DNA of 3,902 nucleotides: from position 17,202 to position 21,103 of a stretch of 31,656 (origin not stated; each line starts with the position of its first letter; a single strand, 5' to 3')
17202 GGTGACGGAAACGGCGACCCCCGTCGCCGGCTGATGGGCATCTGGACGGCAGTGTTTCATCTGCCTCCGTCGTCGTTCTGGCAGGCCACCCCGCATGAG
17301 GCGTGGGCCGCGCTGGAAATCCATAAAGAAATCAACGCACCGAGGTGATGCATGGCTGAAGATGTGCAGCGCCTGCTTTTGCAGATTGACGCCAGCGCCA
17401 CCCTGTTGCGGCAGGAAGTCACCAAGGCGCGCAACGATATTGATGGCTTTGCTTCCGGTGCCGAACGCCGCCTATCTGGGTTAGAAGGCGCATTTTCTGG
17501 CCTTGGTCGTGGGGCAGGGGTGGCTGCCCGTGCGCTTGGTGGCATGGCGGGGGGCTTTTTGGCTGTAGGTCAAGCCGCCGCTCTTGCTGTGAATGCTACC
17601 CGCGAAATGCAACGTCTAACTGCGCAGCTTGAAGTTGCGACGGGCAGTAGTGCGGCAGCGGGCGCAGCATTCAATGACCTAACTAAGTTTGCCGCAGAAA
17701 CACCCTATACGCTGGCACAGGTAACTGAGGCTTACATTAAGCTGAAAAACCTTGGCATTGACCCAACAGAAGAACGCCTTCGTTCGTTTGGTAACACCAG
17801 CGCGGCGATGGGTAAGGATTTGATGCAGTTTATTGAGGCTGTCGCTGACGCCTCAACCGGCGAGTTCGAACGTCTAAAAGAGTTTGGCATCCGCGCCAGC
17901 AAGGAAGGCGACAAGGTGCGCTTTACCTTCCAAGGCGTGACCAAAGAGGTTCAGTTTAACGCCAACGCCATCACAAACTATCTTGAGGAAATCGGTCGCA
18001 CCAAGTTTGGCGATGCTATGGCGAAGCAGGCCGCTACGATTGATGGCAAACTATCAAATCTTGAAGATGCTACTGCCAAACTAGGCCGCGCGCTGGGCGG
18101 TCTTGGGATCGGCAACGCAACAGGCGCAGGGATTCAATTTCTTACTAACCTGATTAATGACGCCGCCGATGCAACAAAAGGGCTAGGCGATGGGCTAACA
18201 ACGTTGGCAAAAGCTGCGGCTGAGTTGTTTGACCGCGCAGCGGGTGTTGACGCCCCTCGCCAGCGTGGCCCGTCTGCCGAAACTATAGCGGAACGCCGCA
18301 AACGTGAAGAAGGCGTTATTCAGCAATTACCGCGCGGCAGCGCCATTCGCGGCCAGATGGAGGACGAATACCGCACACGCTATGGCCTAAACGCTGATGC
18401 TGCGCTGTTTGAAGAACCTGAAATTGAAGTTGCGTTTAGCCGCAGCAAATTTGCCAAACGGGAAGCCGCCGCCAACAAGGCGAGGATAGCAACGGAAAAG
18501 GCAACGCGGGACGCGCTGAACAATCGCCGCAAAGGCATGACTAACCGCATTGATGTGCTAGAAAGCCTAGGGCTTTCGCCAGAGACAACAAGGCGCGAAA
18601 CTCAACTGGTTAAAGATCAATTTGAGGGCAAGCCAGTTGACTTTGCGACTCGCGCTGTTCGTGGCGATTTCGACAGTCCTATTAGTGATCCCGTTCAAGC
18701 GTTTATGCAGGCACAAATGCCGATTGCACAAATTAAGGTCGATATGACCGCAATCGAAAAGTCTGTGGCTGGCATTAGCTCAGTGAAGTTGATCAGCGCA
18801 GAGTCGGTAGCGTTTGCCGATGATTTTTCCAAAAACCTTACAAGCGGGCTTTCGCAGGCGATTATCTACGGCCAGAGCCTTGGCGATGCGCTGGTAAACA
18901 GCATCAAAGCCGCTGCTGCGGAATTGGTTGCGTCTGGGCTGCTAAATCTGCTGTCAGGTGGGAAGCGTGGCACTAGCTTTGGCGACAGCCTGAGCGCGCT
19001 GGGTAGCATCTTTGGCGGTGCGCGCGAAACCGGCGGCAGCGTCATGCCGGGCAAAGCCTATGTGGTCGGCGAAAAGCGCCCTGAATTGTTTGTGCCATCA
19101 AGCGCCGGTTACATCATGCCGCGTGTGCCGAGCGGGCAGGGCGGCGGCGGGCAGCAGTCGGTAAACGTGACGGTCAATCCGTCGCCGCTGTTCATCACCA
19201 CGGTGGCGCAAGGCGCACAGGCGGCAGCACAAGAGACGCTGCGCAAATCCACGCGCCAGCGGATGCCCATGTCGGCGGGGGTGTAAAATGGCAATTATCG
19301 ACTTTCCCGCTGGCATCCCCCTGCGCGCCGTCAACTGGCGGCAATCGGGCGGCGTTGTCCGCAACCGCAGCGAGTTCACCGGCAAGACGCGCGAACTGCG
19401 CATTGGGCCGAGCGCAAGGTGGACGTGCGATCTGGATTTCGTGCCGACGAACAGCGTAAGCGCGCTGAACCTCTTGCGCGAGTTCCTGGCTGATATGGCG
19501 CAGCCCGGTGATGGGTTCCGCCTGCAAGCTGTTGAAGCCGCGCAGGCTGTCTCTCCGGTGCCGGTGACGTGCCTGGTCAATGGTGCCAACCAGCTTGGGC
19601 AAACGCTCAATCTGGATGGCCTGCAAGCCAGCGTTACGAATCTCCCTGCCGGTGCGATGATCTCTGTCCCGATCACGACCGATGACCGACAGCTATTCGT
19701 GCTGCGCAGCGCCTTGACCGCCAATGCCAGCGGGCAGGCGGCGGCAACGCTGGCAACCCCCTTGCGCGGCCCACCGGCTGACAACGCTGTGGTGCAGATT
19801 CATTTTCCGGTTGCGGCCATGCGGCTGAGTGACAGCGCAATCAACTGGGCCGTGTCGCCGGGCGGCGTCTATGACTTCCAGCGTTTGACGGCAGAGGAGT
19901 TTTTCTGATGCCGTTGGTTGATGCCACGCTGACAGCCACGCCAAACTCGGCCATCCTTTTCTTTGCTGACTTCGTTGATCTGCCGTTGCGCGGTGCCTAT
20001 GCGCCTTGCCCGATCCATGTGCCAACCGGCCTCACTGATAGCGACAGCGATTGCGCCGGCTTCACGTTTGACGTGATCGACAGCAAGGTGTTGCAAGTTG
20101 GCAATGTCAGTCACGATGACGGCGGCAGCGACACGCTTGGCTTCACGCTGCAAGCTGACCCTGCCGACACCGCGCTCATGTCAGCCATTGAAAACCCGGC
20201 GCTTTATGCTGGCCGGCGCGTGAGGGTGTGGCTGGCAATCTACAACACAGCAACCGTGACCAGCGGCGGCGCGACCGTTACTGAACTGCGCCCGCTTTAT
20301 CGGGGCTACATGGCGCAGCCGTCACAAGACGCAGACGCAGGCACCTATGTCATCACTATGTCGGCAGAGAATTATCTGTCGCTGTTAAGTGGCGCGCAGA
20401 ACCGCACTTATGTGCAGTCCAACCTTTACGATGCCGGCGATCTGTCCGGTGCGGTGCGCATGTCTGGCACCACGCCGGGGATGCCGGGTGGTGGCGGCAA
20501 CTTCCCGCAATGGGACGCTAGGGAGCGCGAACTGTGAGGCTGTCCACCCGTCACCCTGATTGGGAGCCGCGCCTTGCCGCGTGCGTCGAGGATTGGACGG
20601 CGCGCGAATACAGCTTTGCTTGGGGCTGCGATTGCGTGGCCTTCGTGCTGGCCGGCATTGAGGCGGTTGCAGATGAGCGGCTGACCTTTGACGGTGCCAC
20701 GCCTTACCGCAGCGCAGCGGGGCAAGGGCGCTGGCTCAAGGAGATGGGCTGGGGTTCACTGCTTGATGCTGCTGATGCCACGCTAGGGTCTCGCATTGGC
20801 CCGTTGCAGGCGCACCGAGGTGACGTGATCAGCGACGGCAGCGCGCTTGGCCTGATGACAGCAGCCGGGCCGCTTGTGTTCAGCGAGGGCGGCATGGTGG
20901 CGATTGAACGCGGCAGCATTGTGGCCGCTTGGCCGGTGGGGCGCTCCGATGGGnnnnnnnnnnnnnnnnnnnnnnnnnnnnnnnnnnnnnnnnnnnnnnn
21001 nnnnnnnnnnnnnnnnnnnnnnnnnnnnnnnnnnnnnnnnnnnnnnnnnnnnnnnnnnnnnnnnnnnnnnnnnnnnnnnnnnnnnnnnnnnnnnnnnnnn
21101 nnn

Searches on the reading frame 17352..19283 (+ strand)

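Call 98: search_protein_families(library=phrogs, proteins=[window:17352-19283:+], max_evalue=0.00001)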
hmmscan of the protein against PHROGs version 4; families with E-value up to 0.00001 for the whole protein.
window:17352-19283:+ (644 aa): 13 families
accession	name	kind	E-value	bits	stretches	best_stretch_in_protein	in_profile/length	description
phrog_1716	-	tail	7.6e-51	174.6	1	20-291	28-298/943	tail length tape measure protein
phrog_1538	-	tail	1.2e-35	124.5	2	1-294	1-269/811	tail length tape measure protein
phrog_26804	-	unknown function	1.8e-31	109.8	1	77-249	143-314/1066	-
phrog_5062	-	tail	1.1e-29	104.9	1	64-243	140-326/753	tail length tape measure protein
phrog_973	-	tail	4.5e-29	102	1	19-304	61-383/1465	tail length tape measure protein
phrog_24709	-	tail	1.6e-19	70.8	1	91-245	52-205/1069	tail length tape measure protein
phrog_30701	-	unknown function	7.3e-12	46.4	1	488-608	39-159/188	-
phrog_8892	-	tail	2.6e-11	43.9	1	151-643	271-725/752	tail length tape measure protein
phrog_339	-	tail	4.3e-09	36.2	1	1-131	2-125/1123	tail length tape measure protein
phrog_10574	-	tail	4.2e-08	33.4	1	512-628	489-616/640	tail length tape measure protein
phrog_9959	-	tail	9.1e-07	27.8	0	7-158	7-152/1708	tail length tape measure protein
phrog_2335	-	tail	1.1e-06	27.9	1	19-131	438-542/1536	tail length tape measure protein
phrog_16017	-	unknown function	1.7e-06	27.1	1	61-157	234-330/1234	-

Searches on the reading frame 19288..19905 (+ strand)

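Call 98: search_protein_families(library=phrogs, proteins=[window:19288-19905:+], max_evalue=0.00001)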
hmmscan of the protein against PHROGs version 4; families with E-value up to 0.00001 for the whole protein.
window:19288-19905:+ (206 aa): 1 family
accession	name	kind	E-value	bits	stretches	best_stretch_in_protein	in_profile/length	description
phrog_1302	-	tail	1.7e-21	77.6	1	2-206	1-200/201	distal tail protein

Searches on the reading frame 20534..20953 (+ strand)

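Call 98: search_protein_families(library=phrogs, proteins=[window:20534-20953:+], max_evalue=0.00001)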
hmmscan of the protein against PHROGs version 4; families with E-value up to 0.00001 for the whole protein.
window:20534-20953:+ (140 aa): 1 family
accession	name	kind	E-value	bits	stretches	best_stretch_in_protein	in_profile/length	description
phrog_2134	-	unknown function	6.1e-17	62.7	1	6-135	2-134/135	-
